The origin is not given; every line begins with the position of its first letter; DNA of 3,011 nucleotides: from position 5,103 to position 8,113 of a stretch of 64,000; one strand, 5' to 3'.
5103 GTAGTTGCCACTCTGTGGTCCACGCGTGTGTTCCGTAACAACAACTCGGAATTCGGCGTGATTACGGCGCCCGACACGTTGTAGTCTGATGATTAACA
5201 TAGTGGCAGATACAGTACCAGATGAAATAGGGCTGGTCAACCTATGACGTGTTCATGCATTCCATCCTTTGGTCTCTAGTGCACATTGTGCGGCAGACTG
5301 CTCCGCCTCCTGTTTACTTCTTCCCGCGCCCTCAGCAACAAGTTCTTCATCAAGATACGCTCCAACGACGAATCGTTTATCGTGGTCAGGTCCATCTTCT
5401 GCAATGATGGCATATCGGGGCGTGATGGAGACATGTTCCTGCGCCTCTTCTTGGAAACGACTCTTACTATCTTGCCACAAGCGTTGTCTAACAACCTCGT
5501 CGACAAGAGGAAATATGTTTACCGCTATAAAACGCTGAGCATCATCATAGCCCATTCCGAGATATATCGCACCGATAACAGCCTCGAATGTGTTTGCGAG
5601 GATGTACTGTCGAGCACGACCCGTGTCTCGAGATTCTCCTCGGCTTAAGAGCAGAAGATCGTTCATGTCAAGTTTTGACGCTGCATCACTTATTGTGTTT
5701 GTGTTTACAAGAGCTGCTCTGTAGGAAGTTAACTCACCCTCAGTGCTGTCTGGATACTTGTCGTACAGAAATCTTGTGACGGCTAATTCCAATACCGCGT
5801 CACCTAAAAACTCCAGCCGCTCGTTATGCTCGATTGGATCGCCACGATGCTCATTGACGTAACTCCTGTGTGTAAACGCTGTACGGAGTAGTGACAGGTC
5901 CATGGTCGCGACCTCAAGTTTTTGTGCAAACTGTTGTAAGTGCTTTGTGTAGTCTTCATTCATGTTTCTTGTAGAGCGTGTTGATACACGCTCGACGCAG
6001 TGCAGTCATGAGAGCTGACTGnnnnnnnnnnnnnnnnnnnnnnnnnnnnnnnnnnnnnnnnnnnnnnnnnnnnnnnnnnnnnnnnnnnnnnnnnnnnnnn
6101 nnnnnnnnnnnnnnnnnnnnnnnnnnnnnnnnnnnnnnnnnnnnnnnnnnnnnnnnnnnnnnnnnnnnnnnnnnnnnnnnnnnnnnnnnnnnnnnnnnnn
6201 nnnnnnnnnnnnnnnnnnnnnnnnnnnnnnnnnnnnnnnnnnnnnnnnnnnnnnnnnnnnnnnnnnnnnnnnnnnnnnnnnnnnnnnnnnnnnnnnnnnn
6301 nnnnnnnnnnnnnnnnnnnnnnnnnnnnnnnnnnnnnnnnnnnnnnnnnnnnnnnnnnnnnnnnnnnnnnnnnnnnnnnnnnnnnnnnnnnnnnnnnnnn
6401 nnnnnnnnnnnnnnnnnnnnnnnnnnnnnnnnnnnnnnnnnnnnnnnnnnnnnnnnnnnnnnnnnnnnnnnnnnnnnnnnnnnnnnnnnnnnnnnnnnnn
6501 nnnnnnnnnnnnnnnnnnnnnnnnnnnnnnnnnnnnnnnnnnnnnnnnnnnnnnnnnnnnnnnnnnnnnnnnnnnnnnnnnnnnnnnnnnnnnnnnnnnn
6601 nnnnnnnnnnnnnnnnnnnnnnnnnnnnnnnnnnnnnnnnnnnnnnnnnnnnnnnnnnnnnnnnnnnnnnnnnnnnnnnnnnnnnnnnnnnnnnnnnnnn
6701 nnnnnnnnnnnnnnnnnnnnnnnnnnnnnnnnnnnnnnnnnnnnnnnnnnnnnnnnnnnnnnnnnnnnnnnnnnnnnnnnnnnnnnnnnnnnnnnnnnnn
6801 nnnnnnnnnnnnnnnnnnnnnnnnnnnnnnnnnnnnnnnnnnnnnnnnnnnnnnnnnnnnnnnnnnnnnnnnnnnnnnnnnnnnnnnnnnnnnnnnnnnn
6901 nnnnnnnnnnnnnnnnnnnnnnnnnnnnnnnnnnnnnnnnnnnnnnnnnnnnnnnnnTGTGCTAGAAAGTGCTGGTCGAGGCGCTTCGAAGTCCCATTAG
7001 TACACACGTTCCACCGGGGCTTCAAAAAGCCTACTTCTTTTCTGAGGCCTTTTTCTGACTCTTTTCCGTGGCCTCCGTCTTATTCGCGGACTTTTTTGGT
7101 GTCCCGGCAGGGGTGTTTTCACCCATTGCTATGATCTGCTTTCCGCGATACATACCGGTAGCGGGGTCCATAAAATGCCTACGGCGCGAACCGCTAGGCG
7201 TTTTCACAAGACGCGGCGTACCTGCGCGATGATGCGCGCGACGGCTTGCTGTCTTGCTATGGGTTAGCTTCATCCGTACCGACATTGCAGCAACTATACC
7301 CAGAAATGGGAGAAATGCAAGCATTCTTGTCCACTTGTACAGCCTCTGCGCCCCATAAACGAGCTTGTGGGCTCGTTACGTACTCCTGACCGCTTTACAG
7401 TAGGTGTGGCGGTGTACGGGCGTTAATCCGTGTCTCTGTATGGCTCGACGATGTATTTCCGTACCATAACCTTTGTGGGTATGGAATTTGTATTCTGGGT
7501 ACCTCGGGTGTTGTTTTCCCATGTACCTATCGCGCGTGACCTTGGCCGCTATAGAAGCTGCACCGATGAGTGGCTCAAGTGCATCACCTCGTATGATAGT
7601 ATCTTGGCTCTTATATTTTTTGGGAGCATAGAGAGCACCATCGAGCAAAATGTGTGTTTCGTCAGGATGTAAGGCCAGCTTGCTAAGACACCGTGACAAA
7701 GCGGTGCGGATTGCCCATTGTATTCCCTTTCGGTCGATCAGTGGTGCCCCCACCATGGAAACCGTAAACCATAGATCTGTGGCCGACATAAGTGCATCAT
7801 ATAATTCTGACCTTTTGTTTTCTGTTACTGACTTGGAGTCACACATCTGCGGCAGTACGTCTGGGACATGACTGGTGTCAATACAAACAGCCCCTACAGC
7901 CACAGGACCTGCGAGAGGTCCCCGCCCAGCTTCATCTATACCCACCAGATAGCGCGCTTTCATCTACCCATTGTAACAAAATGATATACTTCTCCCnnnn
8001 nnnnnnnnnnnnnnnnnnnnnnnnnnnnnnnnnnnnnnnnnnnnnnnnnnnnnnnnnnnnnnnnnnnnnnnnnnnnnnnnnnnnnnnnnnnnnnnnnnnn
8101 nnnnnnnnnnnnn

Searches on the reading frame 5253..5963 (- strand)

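Call 64: search_protein_families(library=pfam, proteins=[window:5253-5963:-], max_evalue=0.0001)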
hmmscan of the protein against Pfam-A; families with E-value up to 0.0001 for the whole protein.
window:5253-5963:- (236 aa): 4 families
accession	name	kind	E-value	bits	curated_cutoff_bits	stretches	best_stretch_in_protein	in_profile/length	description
PF14622.11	Ribonucleas_3_3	-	3.7e-37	127.8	35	1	24-152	3-126/128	Ribonuclease-III-like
PF00636.31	Ribonuclease_3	-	2.6e-25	89.6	27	1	48-135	1-99/102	Ribonuclease III domain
PF00035.32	dsrm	-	6.1e-15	56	23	1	167-230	2-64/66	Double-stranded RNA binding motif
PF22935.1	RM44_endonuclase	-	5.3e-12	46.4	27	1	6-133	3-139/139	Large ribosomal subunit protein mL44, endonuclease domain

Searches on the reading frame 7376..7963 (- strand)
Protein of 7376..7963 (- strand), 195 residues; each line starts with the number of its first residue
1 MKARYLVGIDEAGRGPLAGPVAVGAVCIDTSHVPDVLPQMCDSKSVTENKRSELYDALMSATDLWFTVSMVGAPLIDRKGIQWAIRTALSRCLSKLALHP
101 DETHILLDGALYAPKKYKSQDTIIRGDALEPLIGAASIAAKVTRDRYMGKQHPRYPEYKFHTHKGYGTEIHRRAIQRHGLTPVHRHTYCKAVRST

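Call 64: search_protein_families(library=pfam, proteins=[window:7376-7963:-], max_evalue=0.0001)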
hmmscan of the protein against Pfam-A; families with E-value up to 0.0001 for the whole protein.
window:7376-7963:- (195 aa): 1 family
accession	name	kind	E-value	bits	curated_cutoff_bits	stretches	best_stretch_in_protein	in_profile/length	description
PF01351.25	RNase_HII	-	2.9e-29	102.8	25.8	1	7-190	1-198/199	Ribonuclease HII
